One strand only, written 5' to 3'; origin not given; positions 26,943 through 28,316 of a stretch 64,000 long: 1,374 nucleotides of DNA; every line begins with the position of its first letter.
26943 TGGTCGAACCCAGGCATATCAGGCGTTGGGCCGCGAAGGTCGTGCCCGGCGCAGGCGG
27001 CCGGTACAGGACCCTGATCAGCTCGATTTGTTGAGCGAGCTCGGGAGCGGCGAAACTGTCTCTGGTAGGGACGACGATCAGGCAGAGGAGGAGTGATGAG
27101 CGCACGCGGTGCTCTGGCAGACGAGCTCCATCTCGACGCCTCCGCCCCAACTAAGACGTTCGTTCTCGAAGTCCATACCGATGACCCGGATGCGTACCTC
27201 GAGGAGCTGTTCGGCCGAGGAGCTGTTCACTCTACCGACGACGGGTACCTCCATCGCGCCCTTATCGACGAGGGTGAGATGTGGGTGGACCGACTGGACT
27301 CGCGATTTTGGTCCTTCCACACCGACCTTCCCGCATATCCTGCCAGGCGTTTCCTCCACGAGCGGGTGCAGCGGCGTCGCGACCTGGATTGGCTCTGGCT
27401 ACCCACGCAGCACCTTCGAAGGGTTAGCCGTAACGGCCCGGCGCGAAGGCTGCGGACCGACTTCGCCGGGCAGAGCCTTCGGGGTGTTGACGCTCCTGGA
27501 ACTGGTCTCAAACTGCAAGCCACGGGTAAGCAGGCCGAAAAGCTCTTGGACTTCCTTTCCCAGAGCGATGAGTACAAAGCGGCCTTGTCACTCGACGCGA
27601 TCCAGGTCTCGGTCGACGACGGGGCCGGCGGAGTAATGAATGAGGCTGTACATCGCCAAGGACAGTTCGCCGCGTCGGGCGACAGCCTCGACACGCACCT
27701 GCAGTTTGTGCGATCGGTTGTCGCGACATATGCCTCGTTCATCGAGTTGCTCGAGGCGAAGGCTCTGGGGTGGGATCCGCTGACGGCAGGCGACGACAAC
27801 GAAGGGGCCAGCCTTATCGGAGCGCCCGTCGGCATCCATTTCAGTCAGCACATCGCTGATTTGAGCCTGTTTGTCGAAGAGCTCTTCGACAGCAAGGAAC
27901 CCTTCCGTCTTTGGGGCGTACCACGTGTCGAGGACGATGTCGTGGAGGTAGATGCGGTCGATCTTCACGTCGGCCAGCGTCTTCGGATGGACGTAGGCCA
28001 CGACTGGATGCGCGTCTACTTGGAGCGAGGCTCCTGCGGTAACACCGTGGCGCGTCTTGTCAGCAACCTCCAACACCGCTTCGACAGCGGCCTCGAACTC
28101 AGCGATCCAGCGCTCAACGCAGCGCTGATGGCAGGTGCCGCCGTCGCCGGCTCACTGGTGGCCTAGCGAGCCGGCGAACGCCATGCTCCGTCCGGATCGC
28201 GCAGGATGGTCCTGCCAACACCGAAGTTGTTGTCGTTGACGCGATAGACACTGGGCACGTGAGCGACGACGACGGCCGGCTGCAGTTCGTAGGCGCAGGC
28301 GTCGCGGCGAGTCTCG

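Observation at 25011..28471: Candidate undescribed nuclease-centred (defence-like) gene cassette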

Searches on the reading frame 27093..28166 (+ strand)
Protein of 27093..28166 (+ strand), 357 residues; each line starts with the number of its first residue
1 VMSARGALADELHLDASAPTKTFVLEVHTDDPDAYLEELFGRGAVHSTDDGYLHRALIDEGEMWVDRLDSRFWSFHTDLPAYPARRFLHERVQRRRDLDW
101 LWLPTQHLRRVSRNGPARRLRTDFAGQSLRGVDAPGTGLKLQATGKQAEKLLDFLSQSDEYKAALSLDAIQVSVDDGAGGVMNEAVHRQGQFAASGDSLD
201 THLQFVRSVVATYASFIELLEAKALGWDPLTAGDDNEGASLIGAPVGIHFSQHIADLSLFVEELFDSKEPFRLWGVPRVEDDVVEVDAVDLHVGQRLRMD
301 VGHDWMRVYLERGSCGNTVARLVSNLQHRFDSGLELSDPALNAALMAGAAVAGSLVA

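Call 3: search_protein_families(library=pfam, proteins=[window:27093-28166:+], max_evalue=1)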
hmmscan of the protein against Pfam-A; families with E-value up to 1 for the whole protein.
window:27093-28166:+ (357 aa): 0 families

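Call 4: search_protein_families(library=padloc, proteins=[window:27093-28166:+], max_evalue=1)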
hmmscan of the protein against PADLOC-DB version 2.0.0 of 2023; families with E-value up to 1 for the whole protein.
window:27093-28166:+ (357 aa): 0 families

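Call 8: find_homologous_proteins(query=window:27093-28166:+)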
Query window:27093-28166:+ (357 aa): 489 proteins with E <= 0.001 among 8000 candidates; the best 120 are listed.
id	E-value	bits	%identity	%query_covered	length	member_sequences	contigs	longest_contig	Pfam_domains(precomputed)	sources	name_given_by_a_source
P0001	3.4e-235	798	100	100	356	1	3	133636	PF25924.1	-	-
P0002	2.0e-183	627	80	99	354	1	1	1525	PF25924.1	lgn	-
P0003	1.1e-179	615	77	99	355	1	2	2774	PF25924.1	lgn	-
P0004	4.6e-174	596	76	99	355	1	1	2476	PF25924.1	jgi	jgi:hypothetical protein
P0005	7.4e-168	576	72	99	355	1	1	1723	PF25924.1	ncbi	-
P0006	4.7e-167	573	72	100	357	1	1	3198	PF25924.1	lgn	-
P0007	8.6e-155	533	69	97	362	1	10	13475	PF25924.1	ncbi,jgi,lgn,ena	-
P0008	4.0e-151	521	64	99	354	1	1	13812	PF25924.1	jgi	jgi:hypothetical protein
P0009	7.0e-146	504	67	95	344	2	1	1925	PF25924.1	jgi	-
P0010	6.1e-140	484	63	97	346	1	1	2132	PF25924.1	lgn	-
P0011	7.4e-140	484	65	97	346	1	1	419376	PF25924.1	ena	-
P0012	9.1e-137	474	61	97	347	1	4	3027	PF25924.1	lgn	-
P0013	1.1e-130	454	61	97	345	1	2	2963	PF25924.1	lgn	-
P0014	5.8e-129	448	58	97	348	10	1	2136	PF25924.1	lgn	-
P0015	6.3e-129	448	58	99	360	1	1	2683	PF25924.1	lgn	-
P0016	5.5e-128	445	58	97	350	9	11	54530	PF25924.1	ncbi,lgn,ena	-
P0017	8.1e-128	444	58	99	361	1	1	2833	PF25924.1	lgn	-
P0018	1.1e-127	444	57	99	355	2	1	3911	PF25924.1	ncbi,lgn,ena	-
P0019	1.2e-127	444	58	98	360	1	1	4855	PF25924.1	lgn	-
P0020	6.6e-127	441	57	99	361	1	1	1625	PF25924.1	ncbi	-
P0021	2.7e-126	439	56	99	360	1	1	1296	PF25924.1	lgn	-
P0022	1.2e-125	437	58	99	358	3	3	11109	PF25924.1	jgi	-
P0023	6.8e-125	435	58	99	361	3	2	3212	PF25924.1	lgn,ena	-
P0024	8.5e-125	434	56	99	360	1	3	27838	PF25924.1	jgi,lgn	jgi:hypothetical protein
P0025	9.1e-124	431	57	97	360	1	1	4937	PF25924.1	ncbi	-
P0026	1.9e-123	430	55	98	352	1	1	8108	PF25924.1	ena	-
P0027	2.3e-123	430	58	97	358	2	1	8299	PF25924.1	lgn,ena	-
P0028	5.0e-123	429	55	97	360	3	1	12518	PF25924.1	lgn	-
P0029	1.2e-122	427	57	99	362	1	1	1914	PF25924.1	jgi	jgi:hypothetical protein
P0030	2.0e-121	423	56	99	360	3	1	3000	PF25924.1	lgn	-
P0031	1.7e-120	420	55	96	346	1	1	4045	PF25924.1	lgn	-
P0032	1.9e-118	414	53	99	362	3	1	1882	PF25924.1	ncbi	-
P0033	2.3e-118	413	55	97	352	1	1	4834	PF25924.1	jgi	jgi:hypothetical protein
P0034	2.4e-118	413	57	97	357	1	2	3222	PF25924.1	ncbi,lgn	-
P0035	2.4e-118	413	53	98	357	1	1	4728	PF25924.1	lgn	-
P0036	1.9e-117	410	54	97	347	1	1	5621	PF25924.1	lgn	-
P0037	8.6e-117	408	53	97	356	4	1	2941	PF25924.1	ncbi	-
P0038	6.1e-116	405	53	95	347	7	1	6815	PF25924.1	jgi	jgi:hypothetical protein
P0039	2.6e-115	403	53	98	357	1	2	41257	PF25924.1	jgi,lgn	jgi:hypothetical protein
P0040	5.9e-115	402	52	98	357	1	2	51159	PF25924.1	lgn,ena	-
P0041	1.1e-114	401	54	97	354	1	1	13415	PF25924.1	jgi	jgi:hypothetical protein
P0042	1.3e-113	398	53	98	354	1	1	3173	PF25924.1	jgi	jgi:hypothetical protein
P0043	1.4e-113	398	54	96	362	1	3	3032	PF25924.1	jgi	jgi:hypothetical protein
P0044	3.8e-113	396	52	98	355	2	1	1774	PF25924.1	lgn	-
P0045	4.5e-113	396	52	99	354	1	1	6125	PF25924.1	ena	-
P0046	1.4e-112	394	51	97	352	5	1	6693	PF25924.1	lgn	-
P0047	5.6e-112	392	52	97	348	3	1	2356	PF25924.1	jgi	jgi:hypothetical protein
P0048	6.8e-112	392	50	97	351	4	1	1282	PF25924.1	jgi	-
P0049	1.1e-111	391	54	95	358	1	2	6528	PF25924.1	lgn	-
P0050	3.0e-111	390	50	99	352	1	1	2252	PF25924.1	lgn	-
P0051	3.1e-111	390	50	96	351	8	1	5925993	PF25924.1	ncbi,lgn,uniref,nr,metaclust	ncbi:hypothetical protein [Thermostaphylospora chromogena]|uniref:Uncharacterized protein n=1 Tax=Th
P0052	3.8e-111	390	52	95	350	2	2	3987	PF25924.1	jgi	-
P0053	5.2e-111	389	52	96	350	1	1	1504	PF25924.1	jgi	jgi:hypothetical protein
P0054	1.1e-110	388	49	99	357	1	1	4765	PF25924.1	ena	-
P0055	1.8e-110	387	53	96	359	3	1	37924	PF25924.1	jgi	jgi:hypothetical protein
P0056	2.6e-110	387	50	95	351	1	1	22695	PF25924.1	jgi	jgi:hypothetical protein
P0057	2.7e-110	387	52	96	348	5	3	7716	PF25924.1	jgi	jgi:hypothetical protein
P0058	3.8e-110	386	52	97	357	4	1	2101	PF25924.1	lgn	-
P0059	4.4e-110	386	49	96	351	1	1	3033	PF25924.1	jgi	jgi:hypothetical protein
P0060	7.3e-110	385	51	98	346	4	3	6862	PF25924.1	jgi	jgi:hypothetical protein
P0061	9.2e-110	385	48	96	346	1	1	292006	PF25924.1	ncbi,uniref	ncbi:hypothetical protein AB0L44_19340 [Nonomuraea wenchangensis]|uniref:hypothetical protein n=1 Ta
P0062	9.8e-110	385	52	96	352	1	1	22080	PF25924.1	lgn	-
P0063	1.1e-109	385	53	98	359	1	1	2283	PF25924.1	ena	-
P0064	2.9e-109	383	51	96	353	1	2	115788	PF25924.1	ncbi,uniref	ncbi:hypothetical protein AB0I95_13975 [Micromonospora sp. NPDC049751]|uniref:hypothetical protein n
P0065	1.4e-108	381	50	99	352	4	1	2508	PF25924.1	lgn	-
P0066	2.3e-108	380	49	96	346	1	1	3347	PF25924.1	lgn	-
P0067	3.2e-108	380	49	98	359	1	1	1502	PF25924.1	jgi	jgi:hypothetical protein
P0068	5.7e-108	379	51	96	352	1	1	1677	PF25924.1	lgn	-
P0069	7.2e-108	379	52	96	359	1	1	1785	PF25924.1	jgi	jgi:hypothetical protein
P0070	8.1e-108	379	50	96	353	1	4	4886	PF25924.1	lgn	-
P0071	8.6e-108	379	50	97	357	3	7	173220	PF25924.1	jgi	jgi:hypothetical protein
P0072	1.5e-107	378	48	99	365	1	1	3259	PF25924.1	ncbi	-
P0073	2.1e-107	377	49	100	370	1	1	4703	PF25924.1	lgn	-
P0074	4.0e-107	376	52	96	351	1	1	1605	PF25924.1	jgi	jgi:hypothetical protein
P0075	4.4e-107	376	50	97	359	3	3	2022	PF25924.1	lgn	-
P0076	5.2e-107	376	54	93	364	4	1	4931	PF25924.1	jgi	jgi:hypothetical protein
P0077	6.2e-107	376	50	97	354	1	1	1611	PF25924.1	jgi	jgi:hypothetical protein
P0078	7.0e-107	376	52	96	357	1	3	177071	PF25924.1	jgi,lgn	jgi:hypothetical protein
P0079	1.2e-106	375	49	96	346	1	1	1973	PF25924.1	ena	-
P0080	1.3e-106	375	50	96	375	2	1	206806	PF25924.1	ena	-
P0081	1.4e-106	375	51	96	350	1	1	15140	PF25924.1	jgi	jgi:hypothetical protein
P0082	1.6e-106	374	51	96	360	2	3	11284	PF25924.1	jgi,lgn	jgi:hypothetical protein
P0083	1.7e-106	374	48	97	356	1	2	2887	PF25924.1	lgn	-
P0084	3.1e-106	373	50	99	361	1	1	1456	PF25924.1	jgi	jgi:hypothetical protein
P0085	4.8e-106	373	54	92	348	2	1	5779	PF25924.1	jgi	-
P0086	5.8e-106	373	50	98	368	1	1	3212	PF25924.1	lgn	-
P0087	6.6e-106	372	49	99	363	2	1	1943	PF25924.1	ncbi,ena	-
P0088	8.4e-106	372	50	98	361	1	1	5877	PF25924.1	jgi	jgi:hypothetical protein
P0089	1.1e-105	372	52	96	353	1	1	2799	PF25924.1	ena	-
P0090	2.6e-105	370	50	96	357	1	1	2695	PF25924.1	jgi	jgi:hypothetical protein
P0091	9.2e-105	369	50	96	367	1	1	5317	PF25924.1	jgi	jgi:hypothetical protein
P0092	9.2e-105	369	48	98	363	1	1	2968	PF25924.1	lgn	-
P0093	9.2e-105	369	49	97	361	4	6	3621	PF25924.1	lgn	-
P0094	9.9e-105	368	50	96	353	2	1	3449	PF25924.1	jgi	jgi:hypothetical protein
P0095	1.1e-104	368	48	96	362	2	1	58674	PF25924.1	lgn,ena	-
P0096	1.5e-104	368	48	97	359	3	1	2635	PF25924.1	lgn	-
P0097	1.6e-104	368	50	96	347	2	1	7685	PF25924.1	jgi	-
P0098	1.8e-104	368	49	98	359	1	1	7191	PF25924.1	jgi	jgi:hypothetical protein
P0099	2.9e-104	367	51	95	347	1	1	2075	PF25924.1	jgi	jgi:hypothetical protein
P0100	4.1e-104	366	50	96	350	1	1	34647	PF25924.1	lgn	-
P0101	4.4e-104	366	50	98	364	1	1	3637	PF25924.1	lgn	-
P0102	5.1e-104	366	48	97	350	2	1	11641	PF25924.1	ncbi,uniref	ncbi:hypothetical protein ACFWXR_31955 [[Kitasatospora] papulosa]|uniref:hypothetical protein n=1 Ta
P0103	5.6e-104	366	49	96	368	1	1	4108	PF25924.1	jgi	jgi:hypothetical protein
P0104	6.6e-104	366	50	96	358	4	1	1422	PF25924.1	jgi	jgi:hypothetical protein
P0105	6.7e-104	366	51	96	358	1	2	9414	PF25924.1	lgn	-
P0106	7.1e-104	366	49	96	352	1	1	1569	PF25924.1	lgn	-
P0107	8.2e-104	365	50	96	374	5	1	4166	PF25924.1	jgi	jgi:hypothetical protein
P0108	8.4e-104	365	49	99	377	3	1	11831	PF25924.1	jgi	jgi:hypothetical protein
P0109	8.6e-104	365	50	96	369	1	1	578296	PF25924.1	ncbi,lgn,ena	-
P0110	1.2e-103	365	50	97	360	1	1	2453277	PF25924.1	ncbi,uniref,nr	ncbi:hypothetical protein [Planomonospora sp. ID82291]|uniref:hypothetical protein n=1 Tax=Planomono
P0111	1.3e-103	365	50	96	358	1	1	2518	PF25924.1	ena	-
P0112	1.4e-103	365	50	96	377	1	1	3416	PF25924.1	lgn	-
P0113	1.5e-103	365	49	96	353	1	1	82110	PF25924.1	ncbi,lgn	ncbi:MAG TPA: hypothetical protein VFZ32_19020 [Micromonosporaceae bacterium]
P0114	1.6e-103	364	49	93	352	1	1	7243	PF25924.1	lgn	-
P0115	1.6e-103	364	46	99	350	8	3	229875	PF25924.1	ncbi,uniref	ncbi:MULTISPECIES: hypothetical protein [Streptomyces]|uniref:hypothetical protein n=1 Tax=Streptomy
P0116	1.7e-103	364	50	98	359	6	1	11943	PF25924.1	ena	-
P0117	2.4e-103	364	51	96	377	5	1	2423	PF25924.1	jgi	jgi:hypothetical protein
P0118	2.6e-103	364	50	96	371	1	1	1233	PF25924.1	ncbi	-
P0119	2.6e-103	364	49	99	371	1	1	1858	PF25924.1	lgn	-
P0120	2.7e-103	364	48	99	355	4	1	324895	PF25924.1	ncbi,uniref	ncbi:hypothetical protein [Streptosporangium sp. NPDC049046]|uniref:hypothetical protein n=1 Tax=Str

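Call 9: find_encoding_contigs(protein=P0051, flank=8000, max_places=3)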
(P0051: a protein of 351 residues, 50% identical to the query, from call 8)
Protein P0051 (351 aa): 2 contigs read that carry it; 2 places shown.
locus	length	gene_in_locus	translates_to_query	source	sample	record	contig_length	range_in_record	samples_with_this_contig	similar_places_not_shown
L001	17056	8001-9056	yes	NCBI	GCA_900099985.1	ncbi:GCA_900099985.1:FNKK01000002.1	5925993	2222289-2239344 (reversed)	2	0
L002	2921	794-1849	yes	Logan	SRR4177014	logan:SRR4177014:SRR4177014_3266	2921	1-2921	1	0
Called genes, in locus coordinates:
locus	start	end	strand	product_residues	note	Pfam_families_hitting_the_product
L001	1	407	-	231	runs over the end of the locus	PF00440:TetR_N, PF02909:TetR_C_1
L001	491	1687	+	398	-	PF01494:FAD_binding_3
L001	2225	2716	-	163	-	PF00903:Glyoxalase, PF18029:Glyoxalase_6 (weak)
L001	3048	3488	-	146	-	PF00903:Glyoxalase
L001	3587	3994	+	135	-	PF12840:HTH_20, PF01022:HTH_5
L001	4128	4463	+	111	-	PF01022:HTH_5, PF12802:MarR_2 (weak), PF12840:HTH_20, PF01978:TrmB (weak), PF09339:HTH_IclR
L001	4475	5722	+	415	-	PF13489:Methyltransf_23, PF01209:Ubie_methyltran, PF13847:Methyltransf_31, PF08241:Methyltransf_11, PF08242:Methyltransf_12, PF13649:Methyltransf_25, PF13302:Acetyltransf_3, PF13420:Acetyltransf_4, +6 more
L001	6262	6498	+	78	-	-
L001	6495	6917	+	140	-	PF01850:PIN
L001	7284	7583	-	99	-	-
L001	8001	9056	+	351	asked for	PF25924:MJECL33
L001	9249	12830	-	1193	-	PF00176:SNF2-rel_dom, PF00270:DEAD (weak), PF04851:ResIII, PF00271:Helicase_C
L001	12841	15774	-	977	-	PF06634:DUF1156, PF01170:UPF0020 (faint), PF01555:N6_N4_Mtase (weak)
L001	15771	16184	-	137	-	PF24728:DUF7680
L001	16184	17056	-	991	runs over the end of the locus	PF04465:DUF499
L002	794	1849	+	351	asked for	PF25924:MJECL33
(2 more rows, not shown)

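Call 10: find_encoding_contigs(protein=P0001, flank=8000, max_places=3)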
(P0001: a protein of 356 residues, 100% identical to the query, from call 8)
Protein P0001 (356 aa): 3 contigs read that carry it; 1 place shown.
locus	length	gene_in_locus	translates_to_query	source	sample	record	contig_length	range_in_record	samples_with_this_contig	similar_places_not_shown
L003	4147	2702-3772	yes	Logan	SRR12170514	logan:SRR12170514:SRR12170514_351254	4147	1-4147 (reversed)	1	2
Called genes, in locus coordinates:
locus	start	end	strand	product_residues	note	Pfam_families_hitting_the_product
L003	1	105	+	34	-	?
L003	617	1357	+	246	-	-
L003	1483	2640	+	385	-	PF27326:MJECL32 (weak)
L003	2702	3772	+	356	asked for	PF25924:MJECL33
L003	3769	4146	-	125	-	?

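Call 12: search_protein_families(library=ncbifam, proteins=[window:27093-28166:+], max_evalue=1)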
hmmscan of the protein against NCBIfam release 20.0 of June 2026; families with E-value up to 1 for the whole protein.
window:27093-28166:+ (357 aa): 2 families
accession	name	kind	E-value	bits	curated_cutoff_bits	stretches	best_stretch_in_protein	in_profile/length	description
NF033834.1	RND_adapt_MexA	exception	0.065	12.3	750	1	140-187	218-265/373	multidrug efflux RND transporter periplasmic adaptor subunit MexA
NF010412.0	PRK13838.1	subfamily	0.07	12.5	186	1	268-324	37-91/177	conjugal transfer pilin processing protease TraF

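Call 13: search_protein_families(library=phrogs, proteins=[window:27093-28166:+], max_evalue=1)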
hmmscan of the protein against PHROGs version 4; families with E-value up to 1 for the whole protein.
window:27093-28166:+ (357 aa): 1 family
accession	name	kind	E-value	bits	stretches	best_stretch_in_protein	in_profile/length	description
phrog_22469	-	unknown function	5.3e-38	131.9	1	61-337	67-344/352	-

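Call 25: find_related_loci(query=A1, collection=genome_contigs, flank=8000)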
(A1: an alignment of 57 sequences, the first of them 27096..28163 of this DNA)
Query A1 (356 aa) in genome_contigs; peptide patterns used: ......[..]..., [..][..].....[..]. (x = any residue, [..] = any of these).
469 stretches matched a pattern; 51 encode a relative of the query (tblastn E <= 1e-3); 50 distinct loci.
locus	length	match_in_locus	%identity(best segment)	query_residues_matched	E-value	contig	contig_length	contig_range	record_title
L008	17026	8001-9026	51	1-346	4e-113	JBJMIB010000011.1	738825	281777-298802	MAG: Jatrophihabitantaceae bacterium isolate H2_16_all_fractions_metab_126_69_30 k255_1949068, whole genome shotgun sequ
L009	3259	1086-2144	48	1-353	3e-115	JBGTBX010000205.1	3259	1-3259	MAG: Gemmatimonadaceae bacterium isolate JTS-RE106 k141_6959721, whole genome shotgun sequence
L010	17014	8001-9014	48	3-344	6e-112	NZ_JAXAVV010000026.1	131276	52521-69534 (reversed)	Lentzea kristufekii strain BCCO 10_0798 BCCO_798_asembly_contig_26, whole genome shotgun sequence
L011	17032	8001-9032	53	1-344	3e-111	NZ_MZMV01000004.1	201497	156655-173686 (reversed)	Micromonospora wenchangensis strain CCTCC AA 2012002 contig004, whole genome shotgun sequence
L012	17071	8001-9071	50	1-343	2e-109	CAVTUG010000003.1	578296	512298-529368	MAG: uncultured Actinomycetota bacterium isolate MFD04967.bin.2.91 genome assembly, contig: contig_1602, whole genome sh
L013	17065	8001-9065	48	1-343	2e-108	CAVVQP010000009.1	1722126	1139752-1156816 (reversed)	MAG: uncultured Actinomycetota bacterium isolate MFD02671.bin.2.58 genome assembly, contig: contig_31397, whole genome s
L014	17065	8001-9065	49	1-354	1e-107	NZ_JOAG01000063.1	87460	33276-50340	Nonomuraea candida strain NRRL B-24552 contig59.1, whole genome shotgun sequence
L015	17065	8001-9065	46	1-353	1e-106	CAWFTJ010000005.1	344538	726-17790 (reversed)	MAG: Candidatus Melainabacteria bacterium isolate MFD09603.bin.1.256 genome assembly, contig: contig_28185, whole genome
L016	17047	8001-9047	50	1-346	1e-106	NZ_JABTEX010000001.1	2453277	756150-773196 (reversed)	Planomonospora sp. ID82291 NODE_1_length_2453277_cov_626.432137, whole genome shotgun sequence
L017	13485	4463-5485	49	1-344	3e-106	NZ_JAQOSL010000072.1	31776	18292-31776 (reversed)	Streptomyces heilongjiangensis strain NEAU-W2 72, whole genome shotgun sequence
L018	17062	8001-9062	48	1-355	2e-106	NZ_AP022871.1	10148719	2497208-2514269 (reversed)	Phytohabitans suffuscus strain NBRC 105367 chromosome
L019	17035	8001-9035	47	1-344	6e-106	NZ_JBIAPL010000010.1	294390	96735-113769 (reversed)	Streptomyces sp. NPDC003023 NPDC003023_16_D1.ctg-0010, whole genome shotgun sequence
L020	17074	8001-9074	50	1-351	8e-106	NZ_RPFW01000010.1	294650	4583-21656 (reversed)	Trebonia kvetii strain 15TR583 NODE_10_length_294650_cov_109.480998, whole genome shotgun sequence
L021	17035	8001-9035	47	1-344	3e-105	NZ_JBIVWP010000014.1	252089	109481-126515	Streptomyces sp. NPDC091025 NPDC091025_362_C6.ctg-0014, whole genome shotgun sequence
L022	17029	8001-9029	49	1-344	1e-104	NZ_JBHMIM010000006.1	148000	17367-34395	Micromonospora sp. LOL_023 contig00006, whole genome shotgun sequence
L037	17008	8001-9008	42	4-344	8e-77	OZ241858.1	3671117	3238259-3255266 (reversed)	MAG: Candidatus Spongiisocius sp. isolate 36f18321-4a0d-4371-a96b-0c675878e5b3 genome assembly, chromosome: 1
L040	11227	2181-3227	41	4-356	2e-76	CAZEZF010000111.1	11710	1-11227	MAG TPA_asm: uncultured Acidimicrobiia bacterium isolate SRP109090_co1_244 genome assembly, contig: NODE_8283_length_117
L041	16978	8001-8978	44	20-350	3e-73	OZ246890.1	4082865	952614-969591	MAG: Acidimicrobiia bacterium isolate cb841b48-16cd-465e-8cff-7e5597cbbcdd genome assembly, chromosome: 1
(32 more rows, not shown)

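Call 28: search_solved_structures(query=A1, max_evalue=10)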
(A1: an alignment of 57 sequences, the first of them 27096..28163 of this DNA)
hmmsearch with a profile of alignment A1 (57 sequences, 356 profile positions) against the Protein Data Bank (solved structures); distinct sequences matched with E-value up to 10: 1.
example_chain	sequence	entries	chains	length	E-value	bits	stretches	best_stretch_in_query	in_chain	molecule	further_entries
2lai_A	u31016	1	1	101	0.31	13.2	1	256-329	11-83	Avirulence protein ATR13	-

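Call 31: predict_structure(alignment_id=A1)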
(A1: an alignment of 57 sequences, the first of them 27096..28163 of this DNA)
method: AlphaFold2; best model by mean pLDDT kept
length: 356 residues; sequences in the alignment: 57
mean_pLDDT: 91.1   pTM: 0.90
mean pLDDT of the five models: 91.1, 91.0, 90.6, 90.3, 89.4
residues with pLDDT >= 90: 272; 70-90: 69; 50-70: 6; < 50: 9
segments of 3 or more residues with pLDDT < 50: 348-356
pLDDT, mean of each block of 10 residues (from residue 1): 77 93 97 96 95 97 96 97 97 94 93 87 78 84 89 90 92 90 96 95 96 97 94 81 97 93 88 93 95 94 98 95 94 96 74 38
secondary structure, 60 per line:
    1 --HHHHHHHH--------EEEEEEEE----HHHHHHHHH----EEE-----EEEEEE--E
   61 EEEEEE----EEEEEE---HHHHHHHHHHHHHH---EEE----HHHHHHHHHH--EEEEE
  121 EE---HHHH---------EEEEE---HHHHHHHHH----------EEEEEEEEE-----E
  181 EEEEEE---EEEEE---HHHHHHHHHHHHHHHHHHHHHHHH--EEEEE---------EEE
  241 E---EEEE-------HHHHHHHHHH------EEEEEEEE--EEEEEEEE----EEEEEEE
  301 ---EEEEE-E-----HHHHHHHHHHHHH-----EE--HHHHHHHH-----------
elements in order: H3-10 E19-26 H31-39 E44-46 E52-57 E60-66 E71-76 H80-93 E97-99 H104-113 E116-122 H126-129 E139-143 H147-155 E166-174 E180-186 E190-194 H198-221 E224-228 E238-241 E245-248 H256-265 E272-279 E282-289 E294-300 E304-308 H316-328 H338-345
